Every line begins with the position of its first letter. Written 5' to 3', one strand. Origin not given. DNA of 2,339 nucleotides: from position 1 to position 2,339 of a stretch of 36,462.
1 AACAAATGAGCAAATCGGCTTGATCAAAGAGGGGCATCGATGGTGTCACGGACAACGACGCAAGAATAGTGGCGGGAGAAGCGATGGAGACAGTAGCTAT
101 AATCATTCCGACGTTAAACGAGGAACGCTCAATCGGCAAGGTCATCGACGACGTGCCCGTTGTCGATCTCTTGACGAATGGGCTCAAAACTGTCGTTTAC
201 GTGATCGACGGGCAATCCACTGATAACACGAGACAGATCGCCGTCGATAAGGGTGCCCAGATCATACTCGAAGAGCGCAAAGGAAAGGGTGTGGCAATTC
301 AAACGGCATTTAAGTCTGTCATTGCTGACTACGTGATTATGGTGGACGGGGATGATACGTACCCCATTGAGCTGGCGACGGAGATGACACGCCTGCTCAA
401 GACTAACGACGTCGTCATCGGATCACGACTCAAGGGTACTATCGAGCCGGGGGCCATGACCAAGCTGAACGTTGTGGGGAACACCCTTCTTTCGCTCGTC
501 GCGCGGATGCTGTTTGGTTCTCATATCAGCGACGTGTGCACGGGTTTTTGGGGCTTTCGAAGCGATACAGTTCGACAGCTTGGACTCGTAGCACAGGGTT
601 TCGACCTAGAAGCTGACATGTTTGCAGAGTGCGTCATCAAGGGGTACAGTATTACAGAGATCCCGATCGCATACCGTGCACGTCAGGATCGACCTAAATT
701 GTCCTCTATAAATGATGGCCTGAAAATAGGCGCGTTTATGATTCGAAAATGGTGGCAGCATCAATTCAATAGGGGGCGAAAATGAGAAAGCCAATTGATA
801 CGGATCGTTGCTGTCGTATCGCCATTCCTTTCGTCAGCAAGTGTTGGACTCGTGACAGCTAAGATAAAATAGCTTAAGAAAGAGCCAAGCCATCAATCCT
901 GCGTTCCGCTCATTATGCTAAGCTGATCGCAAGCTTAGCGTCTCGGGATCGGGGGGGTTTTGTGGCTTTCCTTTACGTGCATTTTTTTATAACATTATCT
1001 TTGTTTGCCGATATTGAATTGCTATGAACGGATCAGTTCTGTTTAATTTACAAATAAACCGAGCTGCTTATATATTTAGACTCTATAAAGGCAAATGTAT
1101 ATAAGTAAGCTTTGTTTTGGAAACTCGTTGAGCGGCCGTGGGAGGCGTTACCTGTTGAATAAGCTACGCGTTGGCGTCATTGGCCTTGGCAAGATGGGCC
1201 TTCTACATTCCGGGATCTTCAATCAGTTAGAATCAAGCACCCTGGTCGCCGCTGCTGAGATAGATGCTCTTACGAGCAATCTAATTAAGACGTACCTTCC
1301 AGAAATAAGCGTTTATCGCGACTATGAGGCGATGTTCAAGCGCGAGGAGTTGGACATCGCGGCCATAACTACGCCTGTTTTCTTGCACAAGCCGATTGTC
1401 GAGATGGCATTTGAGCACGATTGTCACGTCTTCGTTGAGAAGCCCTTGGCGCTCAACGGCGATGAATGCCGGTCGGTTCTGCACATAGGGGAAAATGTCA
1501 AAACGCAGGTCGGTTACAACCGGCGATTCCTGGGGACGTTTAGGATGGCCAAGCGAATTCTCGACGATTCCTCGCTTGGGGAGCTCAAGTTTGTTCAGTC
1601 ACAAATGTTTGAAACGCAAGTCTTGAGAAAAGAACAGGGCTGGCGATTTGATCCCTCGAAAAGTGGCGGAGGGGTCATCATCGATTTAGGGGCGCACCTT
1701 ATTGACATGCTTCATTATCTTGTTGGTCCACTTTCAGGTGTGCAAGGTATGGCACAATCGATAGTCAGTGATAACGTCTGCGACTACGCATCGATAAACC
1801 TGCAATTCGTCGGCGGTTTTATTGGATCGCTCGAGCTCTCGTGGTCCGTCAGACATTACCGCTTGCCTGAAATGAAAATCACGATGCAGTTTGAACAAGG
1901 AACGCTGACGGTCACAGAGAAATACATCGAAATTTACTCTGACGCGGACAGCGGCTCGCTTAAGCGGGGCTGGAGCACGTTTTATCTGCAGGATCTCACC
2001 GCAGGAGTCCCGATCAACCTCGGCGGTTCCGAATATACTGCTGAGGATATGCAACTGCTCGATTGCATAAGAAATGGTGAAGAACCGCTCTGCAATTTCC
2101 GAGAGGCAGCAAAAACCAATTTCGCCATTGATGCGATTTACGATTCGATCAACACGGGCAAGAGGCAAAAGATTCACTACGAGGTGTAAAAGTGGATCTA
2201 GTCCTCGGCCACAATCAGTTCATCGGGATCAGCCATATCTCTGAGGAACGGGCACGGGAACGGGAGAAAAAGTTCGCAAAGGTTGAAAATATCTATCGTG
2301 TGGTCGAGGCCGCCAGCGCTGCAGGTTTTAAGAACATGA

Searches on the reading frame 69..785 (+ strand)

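Call 79: search_protein_families(library=ncbifam, proteins=[window:69-785:+], max_evalue=1e-10)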
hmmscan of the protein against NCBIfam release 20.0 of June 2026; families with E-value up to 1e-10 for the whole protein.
window:69-785:+ (238 aa): 4 families
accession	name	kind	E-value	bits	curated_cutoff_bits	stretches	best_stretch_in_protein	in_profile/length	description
TIGR04182.1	glyco_TIGR04182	equivalog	1.3e-55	188.9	325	1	9-226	2-216/293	S-layer glycoprotein N-glycosyltransferase AglJ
NF041391.1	DPhHxTase_Halo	equivalog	4.5e-36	123.8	375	1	15-226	3-207/213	dolichyl-phosphate hexose transferase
NF010496.0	PRK13915.1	equivalog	4.1e-12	45.8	262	1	5-96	29-127/307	glucosyl-3-phosphoglycerate synthase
TIGR04283.1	glyco_like_mftF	equivalog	2e-11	43.9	182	1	10-141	2-128/221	TIGR04283 family arsenosugar biosynthesis glycosyltransferase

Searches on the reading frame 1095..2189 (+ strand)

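Call 79: search_protein_families(library=ncbifam, proteins=[window:1095-2189:+], max_evalue=1e-10)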
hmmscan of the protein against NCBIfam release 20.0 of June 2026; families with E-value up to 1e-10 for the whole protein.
window:1095-2189:+ (364 aa): 7 families
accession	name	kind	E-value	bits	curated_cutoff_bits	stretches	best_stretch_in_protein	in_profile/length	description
TIGR04380.1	myo_inos_iolG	equivalog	3.1e-31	108.5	355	1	23-356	1-327/330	inositol 2-dehydrogenase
NF040723.1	UDP-GlcNAcDh_Arch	equivalog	2.6e-30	106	450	1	24-254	1-221/302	UDP-N-acetylglucosamine 3-dehydrogenase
NF052479.1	LevoglcsnDh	equivalog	1.2e-23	83.4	650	1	23-230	3-222/386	levoglucosan dehydrogenase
NF008607.0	PRK11579.1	subfamily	2.2e-19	69.7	330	1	22-236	3-216/346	oxidoreductase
NF052679.1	InsChiInosDhIolG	equivalog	6e-16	58.4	540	1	24-210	3-185/343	bifunctional inositol 2-dehydrogenase/D-chiro-inositol 1-dehydrogenase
NF041392.1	XylDh_Gfo6_Halo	equivalog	4e-13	48.9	350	1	73-211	70-213/350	D-xylose 1-dehydrogenase Gfo6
NF058561.1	BT_2158_fam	equivalog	7.2e-13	47.9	750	1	12-168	24-181/487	glycoside 3-dehydrogenase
